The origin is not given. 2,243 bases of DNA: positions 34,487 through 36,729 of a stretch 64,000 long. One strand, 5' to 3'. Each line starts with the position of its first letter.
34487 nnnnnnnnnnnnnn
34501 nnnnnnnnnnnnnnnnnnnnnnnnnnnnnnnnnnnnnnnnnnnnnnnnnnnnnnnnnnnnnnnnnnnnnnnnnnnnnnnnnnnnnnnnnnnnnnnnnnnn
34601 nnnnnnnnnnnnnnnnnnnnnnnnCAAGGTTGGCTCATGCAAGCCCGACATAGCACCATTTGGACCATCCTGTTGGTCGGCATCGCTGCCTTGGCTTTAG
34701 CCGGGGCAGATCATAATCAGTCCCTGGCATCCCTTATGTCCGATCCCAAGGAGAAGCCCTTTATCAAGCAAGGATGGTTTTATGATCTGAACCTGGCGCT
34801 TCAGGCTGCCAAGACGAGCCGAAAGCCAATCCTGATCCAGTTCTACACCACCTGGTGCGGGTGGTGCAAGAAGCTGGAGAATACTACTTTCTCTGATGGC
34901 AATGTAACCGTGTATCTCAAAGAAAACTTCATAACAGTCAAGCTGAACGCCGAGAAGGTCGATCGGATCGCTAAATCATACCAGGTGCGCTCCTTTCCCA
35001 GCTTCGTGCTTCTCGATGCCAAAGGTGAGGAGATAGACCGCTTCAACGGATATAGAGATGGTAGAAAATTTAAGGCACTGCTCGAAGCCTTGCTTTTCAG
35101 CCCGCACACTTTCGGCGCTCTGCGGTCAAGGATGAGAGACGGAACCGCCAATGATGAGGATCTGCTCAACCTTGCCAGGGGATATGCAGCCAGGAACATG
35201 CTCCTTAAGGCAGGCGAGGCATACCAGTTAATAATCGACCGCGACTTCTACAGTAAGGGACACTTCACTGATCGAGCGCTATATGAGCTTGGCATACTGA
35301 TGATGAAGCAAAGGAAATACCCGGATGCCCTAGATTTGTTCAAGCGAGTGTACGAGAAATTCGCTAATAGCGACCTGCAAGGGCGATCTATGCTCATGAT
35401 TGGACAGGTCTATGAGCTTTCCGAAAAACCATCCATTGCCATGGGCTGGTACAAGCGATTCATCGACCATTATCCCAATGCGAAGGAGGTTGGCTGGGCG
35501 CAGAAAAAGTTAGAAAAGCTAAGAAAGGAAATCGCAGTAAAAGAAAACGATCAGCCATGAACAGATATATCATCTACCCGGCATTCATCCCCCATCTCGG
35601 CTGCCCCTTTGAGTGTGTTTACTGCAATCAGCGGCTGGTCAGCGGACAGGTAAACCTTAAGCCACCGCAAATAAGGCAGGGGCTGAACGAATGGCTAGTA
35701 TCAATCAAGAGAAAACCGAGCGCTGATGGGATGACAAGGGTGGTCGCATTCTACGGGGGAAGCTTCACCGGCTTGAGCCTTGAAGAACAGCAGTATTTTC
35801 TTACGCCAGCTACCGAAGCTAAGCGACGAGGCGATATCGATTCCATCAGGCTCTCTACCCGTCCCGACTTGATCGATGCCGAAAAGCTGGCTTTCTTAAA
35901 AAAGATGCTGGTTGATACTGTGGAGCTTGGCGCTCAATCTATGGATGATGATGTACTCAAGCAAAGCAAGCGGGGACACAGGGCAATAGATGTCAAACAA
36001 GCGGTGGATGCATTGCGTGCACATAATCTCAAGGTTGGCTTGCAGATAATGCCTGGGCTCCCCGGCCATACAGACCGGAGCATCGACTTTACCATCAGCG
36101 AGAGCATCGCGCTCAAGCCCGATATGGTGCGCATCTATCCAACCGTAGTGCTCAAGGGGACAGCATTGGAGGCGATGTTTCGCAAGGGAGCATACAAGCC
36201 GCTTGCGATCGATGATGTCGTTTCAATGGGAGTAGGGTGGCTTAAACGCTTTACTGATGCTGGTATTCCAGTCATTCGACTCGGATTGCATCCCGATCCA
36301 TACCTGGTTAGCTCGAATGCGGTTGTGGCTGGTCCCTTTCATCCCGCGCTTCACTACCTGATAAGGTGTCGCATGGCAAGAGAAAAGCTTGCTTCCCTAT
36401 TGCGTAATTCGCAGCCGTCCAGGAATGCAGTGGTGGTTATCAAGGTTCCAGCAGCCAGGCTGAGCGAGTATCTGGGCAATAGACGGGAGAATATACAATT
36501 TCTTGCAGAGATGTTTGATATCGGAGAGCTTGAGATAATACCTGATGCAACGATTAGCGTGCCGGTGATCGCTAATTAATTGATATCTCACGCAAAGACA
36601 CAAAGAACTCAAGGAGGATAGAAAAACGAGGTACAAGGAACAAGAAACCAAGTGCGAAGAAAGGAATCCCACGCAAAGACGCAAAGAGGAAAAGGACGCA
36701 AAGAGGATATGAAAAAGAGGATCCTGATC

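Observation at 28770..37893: Eight-gene operon mixing glycosyltransferases with an unusual redox set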

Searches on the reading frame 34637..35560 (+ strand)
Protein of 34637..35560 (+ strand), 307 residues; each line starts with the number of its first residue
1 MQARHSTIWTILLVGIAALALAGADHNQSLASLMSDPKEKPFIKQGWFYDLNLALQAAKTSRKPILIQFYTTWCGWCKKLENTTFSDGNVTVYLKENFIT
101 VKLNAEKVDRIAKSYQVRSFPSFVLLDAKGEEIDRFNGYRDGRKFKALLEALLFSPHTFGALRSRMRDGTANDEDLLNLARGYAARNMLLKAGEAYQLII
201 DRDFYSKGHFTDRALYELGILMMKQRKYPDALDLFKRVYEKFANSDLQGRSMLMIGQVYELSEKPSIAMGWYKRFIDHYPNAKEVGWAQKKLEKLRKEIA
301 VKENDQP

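Call 4: search_protein_families(library=pfam, proteins=[window:34637-35560:+], max_evalue=0.01)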
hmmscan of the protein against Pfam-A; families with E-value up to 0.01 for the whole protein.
window:34637-35560:+ (307 aa): 13 families
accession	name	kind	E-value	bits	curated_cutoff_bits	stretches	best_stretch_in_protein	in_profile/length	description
PF13098.12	Thioredoxin_2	-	2.2e-16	60.5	27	1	58-149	1-104/104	Thioredoxin-like domain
PF00085.26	Thioredoxin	-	3.4e-14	53.1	23.5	1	60-149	16-101/103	Thioredoxin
PF13899.12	Thioredoxin_7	-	1.3e-12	48.1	27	1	49-128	4-83/83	Thioredoxin-like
PF03190.21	Thioredox_DsbH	-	1.2e-10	42.1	27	1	47-116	22-91/163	Protein of unknown function, DUF255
PF13424.12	TPR_12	-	1.2e-08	35.5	30.1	2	213-278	4-74/77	Tetratricopeptide repeat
PF13174.12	TPR_6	-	2.5e-07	31.3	26.3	1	214-245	2-33/33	Tetratricopeptide repeat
PF07719.23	TPR_2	-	4.8e-07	29.8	27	1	213-241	2-30/34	Tetratricopeptide repeat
PF13428.12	TPR_14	-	0.00012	22.8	23.5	0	213-245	2-34/44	Tetratricopeptide repeat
PF13432.12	TPR_16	-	0.0027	18.6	32.7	0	216-281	1-63/65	Tetratricopeptide repeat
PF00515.34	TPR_1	-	0.0052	17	27.8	0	213-238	2-27/34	Tetratricopeptide repeat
PF13525.12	YfiO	-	0.0054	17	25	1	212-288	5-81/203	Outer membrane lipoprotein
PF13905.12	Thioredoxin_8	-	0.0062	17.3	27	0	93-131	53-93/94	Thioredoxin-like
PF18768.7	RNPP_C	-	0.0073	16.3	26.5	0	179-259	85-164/213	RNPP family C-terminal domain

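Call 5: search_protein_families(library=ncbifam, proteins=[window:34637-35560:+], max_evalue=0.01)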
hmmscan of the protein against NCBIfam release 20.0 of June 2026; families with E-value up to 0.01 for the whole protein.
window:34637-35560:+ (307 aa): 20 families
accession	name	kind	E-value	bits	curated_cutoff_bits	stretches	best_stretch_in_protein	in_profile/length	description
NF045694.1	seleno_TsoB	exception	4.8e-16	58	805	1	54-134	466-551/572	rhodanese/DsbD fusion-like selenoprotein TsoB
NF001419.0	PRK00293.1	subfamily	5.7e-14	51.6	330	1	11-151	424-571/574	protein-disulfide reductase DsbD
TIGR01126.1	pdi_dom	equivalog_domain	5.3e-13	49.2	107.2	1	60-148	12-100/105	protein disulfide-isomerase domain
TIGR01068.1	thioredoxin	equivalog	9.9e-13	48.1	96.8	1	58-151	10-99/101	thioredoxin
TIGR02795.1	tol_pal_ybgF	equivalog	2.4e-10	41.1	90.1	1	205-292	32-119/119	tol-pal system protein YbgF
TIGR01130.1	ER_PDI_fam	subfamily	2.5e-09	37.2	344.25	1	61-149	362-448/476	protein disulfide-isomerase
NF008229.0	PRK10996.1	equivalog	4.6e-09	36.1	125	1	59-150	49-136/141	thioredoxin TrxC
TIGR03302.1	OM_YfiO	subfamily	4.7e-09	36.1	81.4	1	210-289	31-110/239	outer membrane protein assembly factor BamD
NF043050.1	DisulfRedDsbH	equivalog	3.9e-08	33.5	190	1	50-140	47-148/166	disulfide reductase DsbH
NF041199.1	trx7_PDZ_seleno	equivalog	1.8e-05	23.9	300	1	46-147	2-104/390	Trx7/PDZ domain-containing (seleno)protein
NF008068.0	PRK10803.1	equivalog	0.00032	20.7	383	1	195-293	165-261/263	cell division protein CpoB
NF006898.0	PRK09381.1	equivalog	0.00037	20.8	138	1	64-131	23-86/109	thioredoxin TrxA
TIGR02187.2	PDO_seleno_TRX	equivalog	0.00044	19.7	185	1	64-154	18-107/209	protein disulfide oxidoreductase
NF052312.1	T9SS_PorW_SprE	equivalog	0.00046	19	250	1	172-281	140-248/716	type IX secretion system periplasmic lipoprotein PorW/SprE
NF002854.0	PRK03147.1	subfamily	0.00053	19.9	170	0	90-150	110-170/176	thiol-disulfide oxidoreductase ResA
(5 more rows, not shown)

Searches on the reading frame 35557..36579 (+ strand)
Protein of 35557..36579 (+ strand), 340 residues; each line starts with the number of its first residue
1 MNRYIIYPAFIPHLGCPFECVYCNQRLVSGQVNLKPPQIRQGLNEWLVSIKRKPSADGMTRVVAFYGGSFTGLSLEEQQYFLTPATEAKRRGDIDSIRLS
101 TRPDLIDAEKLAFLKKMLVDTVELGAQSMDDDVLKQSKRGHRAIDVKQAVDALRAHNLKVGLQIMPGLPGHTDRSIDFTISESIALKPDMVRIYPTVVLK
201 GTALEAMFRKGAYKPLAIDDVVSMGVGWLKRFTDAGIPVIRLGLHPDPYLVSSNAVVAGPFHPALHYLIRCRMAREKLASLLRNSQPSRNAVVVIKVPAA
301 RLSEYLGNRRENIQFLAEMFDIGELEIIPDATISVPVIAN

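Call 4: search_protein_families(library=pfam, proteins=[window:35557-36579:+], max_evalue=0.01)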
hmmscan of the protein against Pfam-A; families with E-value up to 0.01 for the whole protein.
window:35557-36579:+ (340 aa): 2 families
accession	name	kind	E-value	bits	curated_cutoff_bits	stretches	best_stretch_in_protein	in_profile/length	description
PF04055.27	Radical_SAM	-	8.6e-20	72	29.5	1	12-179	3-162/166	Radical SAM superfamily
PF16199.10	Radical_SAM_C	-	2.9e-18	66.2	31.9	1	188-274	1-84/85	Radical_SAM C-terminal domain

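Call 5: search_protein_families(library=ncbifam, proteins=[window:35557-36579:+], max_evalue=0.01)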
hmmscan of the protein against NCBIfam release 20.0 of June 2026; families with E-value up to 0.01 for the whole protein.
window:35557-36579:+ (340 aa): 30 families (the best 25 are shown)
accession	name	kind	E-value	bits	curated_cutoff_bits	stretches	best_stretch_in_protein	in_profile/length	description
TIGR01211.1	ELP3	subfamily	3.8e-26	91.7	350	1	96-232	194-333/522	tRNA uridine(34) 5-carboxymethylaminomethyl modification radical SAM/GNAT enzyme Elp3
TIGR01212.1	TIGR01212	equivalog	2.7e-21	76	180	1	85-230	100-249/302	tRNA modification radical SAM protein MnmL/YtqA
NF006067.1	PRK08208.1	equivalog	7.8e-17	61.3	380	1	16-207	45-238/427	STM4012 family radical SAM protein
TIGR03994.1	rSAM_HemZ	equivalog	1.2e-16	60.9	321.4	1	16-216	94-294/401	coproporphyrinogen dehydrogenase HemZ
TIGR00539.1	hemN_rel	equivalog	2.1e-15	56.7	205.4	1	16-210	10-203/361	radical SAM family heme chaperone HemW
TIGR04013.1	B12_SAM_MJ_1487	hypoth_equivalog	4e-15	55.5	251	1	15-206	159-355/382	TIGR04013 family B12-binding domain/radical SAM domain-containing protein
NF006060.0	PRK08207.1-3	equivalog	2.7e-13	49.5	653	1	16-213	159-362/477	coproporphyrinogen III oxidase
TIGR04072.2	rSAM_ladder_B12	equivalog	2.8e-10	39.4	360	1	15-206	188-370/443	lipid biosynthesis B12-binding/radical SAM protein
NF006061.0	PRK08207.1-4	equivalog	1.6e-09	37.1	702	1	16-224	183-394/501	coproporphyrinogen III oxidase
NF004567.0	PRK05904.1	equivalog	4.8e-09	35.9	355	1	17-194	17-190/353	coproporphyrinogen III oxidase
TIGR00538.1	hemN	equivalog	6.9e-09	35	324.95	1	16-194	59-238/454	oxygen-independent coproporphyrinogen III oxidase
NF006385.0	PRK08629.1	equivalog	5.2e-08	32.1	355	1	86-198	124-238/439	coproporphyrinogen III oxidase family protein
NF005133.0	PRK06582.1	equivalog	9e-08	31.5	597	1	96-213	99-216/390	coproporphyrinogen III oxidase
TIGR04107.1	rSAM_HutW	equivalog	1.4e-07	30.7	400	1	55-217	88-251/419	heme anaerobic degradation radical SAM methyltransferase ChuW/HutW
TIGR04479.1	bcpD_PhpK_rSAM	subfamily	1.6e-07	30.1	600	1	102-192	325-415/504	PhpK family radical SAM P-methyltransferase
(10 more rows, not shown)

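Call 13: search_solved_structures(query=window:35557-36579:+, max_evalue=0.01)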
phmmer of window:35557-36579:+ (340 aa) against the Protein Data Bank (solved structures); distinct sequences matched with E-value up to 0.01: 11.
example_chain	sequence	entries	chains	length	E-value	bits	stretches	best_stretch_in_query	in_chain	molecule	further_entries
5l7l_A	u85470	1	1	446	8.2e-20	74.3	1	97-217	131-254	ELP3 family, ELP3 family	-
6ia6_A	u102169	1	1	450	8.3e-20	74.2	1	97-217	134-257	ELP3 family, ELP3 family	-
5l7j_A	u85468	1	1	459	8.8e-20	74.2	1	97-217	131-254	ELP3 family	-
6iad_A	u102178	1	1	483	1.2e-19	73.7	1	96-223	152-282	Histone acetyltransferase, ELP3 family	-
6iaz_A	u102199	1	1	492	1.3e-19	73.7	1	96-223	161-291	Histone acetyltransferase, ELP3 family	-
6ia8_A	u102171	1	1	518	1.4e-19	73.5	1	96-223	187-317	Histone acetyltransferase, ELP3 family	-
8ptx_C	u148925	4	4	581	5e-13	52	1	96-224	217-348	Elongator complex protein 3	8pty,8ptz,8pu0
8avg_C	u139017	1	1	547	5.5e-12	48.5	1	97-224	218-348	Elongator complex protein 3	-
6qk7_C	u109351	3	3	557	2.4e-10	43.2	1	96-223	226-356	Elongator complex protein 3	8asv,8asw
9ccb_A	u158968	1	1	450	7e-08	35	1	12-184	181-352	Radical SAM core domain-containing protein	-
9p2u_A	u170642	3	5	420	1.7e-06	30.5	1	16-207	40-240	Radical S-adenosylmethionine methyltransferase NocN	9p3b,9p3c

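Call 31: find_homologous_proteins(query=window:35557-36579:+, max_evalue=1e-10)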
Query window:35557-36579:+ (340 aa): 7071 proteins with E <= 1e-10 among 8000 candidates; the best 120 are listed.
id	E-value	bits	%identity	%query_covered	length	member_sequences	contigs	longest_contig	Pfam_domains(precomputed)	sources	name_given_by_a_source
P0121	6.4e-224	760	100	100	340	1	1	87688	PF16199.11,PF04055.28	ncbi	-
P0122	1.6e-79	285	47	96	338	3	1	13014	PF16199.11,PF04055.28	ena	-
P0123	1.7e-79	285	46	97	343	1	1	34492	PF16199.11,PF04055.28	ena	-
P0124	2.1e-79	285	45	96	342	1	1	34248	PF16199.11,PF04055.28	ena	-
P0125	4.6e-79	284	46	99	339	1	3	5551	PF16199.11,PF04055.28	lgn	-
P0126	5.5e-79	284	47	98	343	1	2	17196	PF16199.11,PF04055.28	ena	-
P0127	1.2e-78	283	46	96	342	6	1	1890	PF16199.11,PF04055.28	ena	-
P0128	1.4e-78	282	47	92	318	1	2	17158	PF16199.11,PF04055.28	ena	-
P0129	3.6e-78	281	45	99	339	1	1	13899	PF16199.11,PF04055.28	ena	-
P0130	3.7e-78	281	47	96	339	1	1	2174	PF16199.11,PF04055.28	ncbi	-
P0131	4.5e-78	281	47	95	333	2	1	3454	PF16199.11,PF04055.28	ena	-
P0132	6.0e-78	280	46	96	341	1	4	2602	PF16199.11,PF04055.28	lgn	-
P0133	1.0e-77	279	45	96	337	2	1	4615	PF16199.11,PF04055.28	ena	-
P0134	1.3e-77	279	45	99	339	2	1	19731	PF16199.11,PF04055.28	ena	-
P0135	2.5e-77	278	45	97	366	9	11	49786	PF16199.11,PF04055.28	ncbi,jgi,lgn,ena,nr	ncbi:MAG: hypothetical protein A3I04_06985 [Nitrospinae bacterium RIFCSPLOWO2_02_FULL_39_110]|nr:MAG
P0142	7.8e-77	277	46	99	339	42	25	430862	PF16199.11,PF04055.28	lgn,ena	-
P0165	9.6e-76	273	43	97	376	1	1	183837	PF16199.11,PF04055.28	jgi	jgi:histone acetyltransferase (RNA polymerase elongator complex component)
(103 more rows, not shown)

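Call 32: find_encoding_contigs(protein=P0142, flank=5000, max_places=3)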
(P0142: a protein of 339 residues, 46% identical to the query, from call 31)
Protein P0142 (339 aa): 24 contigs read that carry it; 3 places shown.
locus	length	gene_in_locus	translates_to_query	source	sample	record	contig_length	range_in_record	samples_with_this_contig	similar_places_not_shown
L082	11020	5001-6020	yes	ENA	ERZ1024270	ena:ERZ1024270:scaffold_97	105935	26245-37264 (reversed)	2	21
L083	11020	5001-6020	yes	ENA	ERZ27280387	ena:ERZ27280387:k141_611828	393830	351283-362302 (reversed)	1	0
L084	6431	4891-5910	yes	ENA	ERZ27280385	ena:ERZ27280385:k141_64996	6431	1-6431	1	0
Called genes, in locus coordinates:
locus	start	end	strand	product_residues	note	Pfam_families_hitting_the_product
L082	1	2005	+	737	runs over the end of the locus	PF01751:Toprim, PF01131:Topoisom_bac, PF01396:Zn_ribbon_Top1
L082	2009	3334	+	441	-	PF01134:GIDA, PF01266:DAO (weak), PF07992:Pyr_redox_2 (faint), PF13450:NAD_binding_8 (faint)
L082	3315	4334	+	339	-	PF02504:FA_synthesis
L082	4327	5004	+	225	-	PF22935:RM44_endonuclase (weak), PF14622:Ribonucleas_3_3, PF00636:Ribonuclease_3, PF00035:dsrm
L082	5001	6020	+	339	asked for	PF04055:Radical_SAM, PF16199:Radical_SAM_C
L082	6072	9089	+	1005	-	PF02463:SMC_N, PF13175:AAA_15, PF13304:AAA_21 (weak), PF13476:AAA_23, PF13555:AAA_29 (faint), PF24161:CCDC39 (weak), PF06470:SMC_hinge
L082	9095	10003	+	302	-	PF02881:SRP54_N (weak), PF13604:AAA_30, PF00448:SRP54, PF01656:CbiA (faint), PF13401:AAA_22 (weak), PF13614:AAA_31 (faint)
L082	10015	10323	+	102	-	PF01985:CRS1_YhbY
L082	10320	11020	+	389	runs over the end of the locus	PF01467:CTP_transf_like, PF01966:HD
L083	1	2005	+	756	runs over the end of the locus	PF01751:Toprim, PF01131:Topoisom_bac, PF01396:Zn_ribbon_Top1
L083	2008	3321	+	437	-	PF01134:GIDA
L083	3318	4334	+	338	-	PF02504:FA_synthesis, PF01515:PTA_PTB (faint)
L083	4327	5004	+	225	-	PF22935:RM44_endonuclase (weak), PF14622:Ribonucleas_3_3, PF00636:Ribonuclease_3, PF00035:dsrm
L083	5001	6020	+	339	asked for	PF04055:Radical_SAM, PF16199:Radical_SAM_C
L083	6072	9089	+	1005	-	PF02463:SMC_N, PF13175:AAA_15, PF13304:AAA_21 (weak), PF13476:AAA_23, PF13555:AAA_29 (faint), PF24161:CCDC39 (weak), PF06470:SMC_hinge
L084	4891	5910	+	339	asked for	PF04055:Radical_SAM, PF16199:Radical_SAM_C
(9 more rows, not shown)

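Call 33: find_encoding_contigs(protein=P0135, flank=5000, max_places=2)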
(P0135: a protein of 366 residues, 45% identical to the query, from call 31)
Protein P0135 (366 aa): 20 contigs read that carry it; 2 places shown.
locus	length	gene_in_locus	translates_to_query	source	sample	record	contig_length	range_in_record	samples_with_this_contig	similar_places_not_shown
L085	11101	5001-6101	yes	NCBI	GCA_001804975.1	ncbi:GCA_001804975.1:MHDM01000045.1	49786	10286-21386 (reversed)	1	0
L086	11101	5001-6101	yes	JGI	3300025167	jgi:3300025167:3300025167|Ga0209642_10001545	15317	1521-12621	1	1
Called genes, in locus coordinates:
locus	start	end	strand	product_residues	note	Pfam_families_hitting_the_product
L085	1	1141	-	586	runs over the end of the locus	PF02543:Carbam_trans_N, PF16861:Carbam_trans_C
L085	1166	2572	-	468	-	PF00657:Lipase_GDSL (faint), PF13472:Lipase_GDSL_2 (faint)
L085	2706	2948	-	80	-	PF19588:SxtJ (faint)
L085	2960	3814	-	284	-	PF02353:CMAS (weak), PF01209:Ubie_methyltran, PF01135:PCMT, PF13489:Methyltransf_23, PF13847:Methyltransf_31, PF08241:Methyltransf_11, PF08242:Methyltransf_12, PF13649:Methyltransf_25, +4 more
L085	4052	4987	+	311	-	PF00890:FAD_binding_2 (weak), PF01266:DAO (faint), PF01946:Thi4 (faint), PF07992:Pyr_redox_2, PF12831:FAD_oxidored (weak), PF13450:NAD_binding_8 (weak), PF13738:Pyr_redox_3, PF00070:Pyr_redox, +1 more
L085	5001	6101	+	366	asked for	PF04055:Radical_SAM, PF16199:Radical_SAM_C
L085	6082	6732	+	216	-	PF13353:Fer4_12 (weak), PF04055:Radical_SAM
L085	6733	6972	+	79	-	-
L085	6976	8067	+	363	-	PF00571:CBS, PF00989:PAS, PF13188:PAS_8 (weak), PF13426:PAS_9, PF00512:HisKA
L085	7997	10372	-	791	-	-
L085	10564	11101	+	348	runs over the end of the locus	PF02424:ApbE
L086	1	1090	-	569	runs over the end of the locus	PF02543:Carbam_trans_N, PF16861:Carbam_trans_C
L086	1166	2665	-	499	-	PF00657:Lipase_GDSL (faint), PF13472:Lipase_GDSL_2 (faint)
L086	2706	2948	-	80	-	PF19588:SxtJ (faint)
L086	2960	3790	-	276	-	PF01209:Ubie_methyltran, PF02353:CMAS (weak), PF13489:Methyltransf_23, PF01135:PCMT, PF08241:Methyltransf_11, PF08242:Methyltransf_12, PF13649:Methyltransf_25, PF13847:Methyltransf_31, +4 more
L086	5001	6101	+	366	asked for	PF04055:Radical_SAM, PF16199:Radical_SAM_C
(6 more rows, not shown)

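Call 34: find_encoding_contigs(protein=P0165, flank=5000, max_places=2)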
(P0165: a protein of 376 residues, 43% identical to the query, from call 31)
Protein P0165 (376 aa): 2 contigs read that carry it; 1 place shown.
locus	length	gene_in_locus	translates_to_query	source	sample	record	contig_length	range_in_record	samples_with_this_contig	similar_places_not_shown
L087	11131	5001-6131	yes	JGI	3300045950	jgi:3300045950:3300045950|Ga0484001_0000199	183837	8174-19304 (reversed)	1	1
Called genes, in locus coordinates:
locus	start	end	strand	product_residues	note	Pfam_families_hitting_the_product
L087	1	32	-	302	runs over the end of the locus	PF12796:Ank_2, PF24521:Ank_KRIT1 (weak), PF12796:Ank_2, PF13637:Ank_4, PF13637:Ank_4, PF12796:Ank_2, PF12796:Ank_2, PF14343:PrcB_C, +7 more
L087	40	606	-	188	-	-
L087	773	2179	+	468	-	PF00171:Aldedh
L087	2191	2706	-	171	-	PF00072:Response_reg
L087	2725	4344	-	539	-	PF00989:PAS, PF08448:PAS_4 (weak), PF08447:PAS_3, PF00989:PAS (weak), PF13426:PAS_9 (weak), PF08447:PAS_3, PF07568:HisKA_2, PF02518:HATPase_c, +3 more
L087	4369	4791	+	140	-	-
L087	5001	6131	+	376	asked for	PF04055:Radical_SAM, PF16199:Radical_SAM_C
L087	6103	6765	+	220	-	PF04055:Radical_SAM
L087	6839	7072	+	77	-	-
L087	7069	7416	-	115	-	-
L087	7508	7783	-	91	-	PF00216:Bac_DNA_binding, PF18291:HU-HIG (weak), PF18175:HU-CCDC81_bac_2 (weak)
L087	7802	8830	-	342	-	PF13623:SurA_N_2, PF13624:SurA_N_3, PF09312:SurA_N, PF05698:Trigger_C (weak), PF13145:Rotamase_2, PF13616:Rotamase_3, PF00639:Rotamase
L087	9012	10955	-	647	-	PF00133:tRNA-synt_1, PF01406:tRNA-synt_1e, PF09334:tRNA-synt_1g, PF00133:tRNA-synt_1, PF01406:tRNA-synt_1e (weak), PF19303:Anticodon_3 (weak), PF08264:Anticodon_1 (weak), PF01588:tRNA_bind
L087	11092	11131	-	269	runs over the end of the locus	PF13277:YmdB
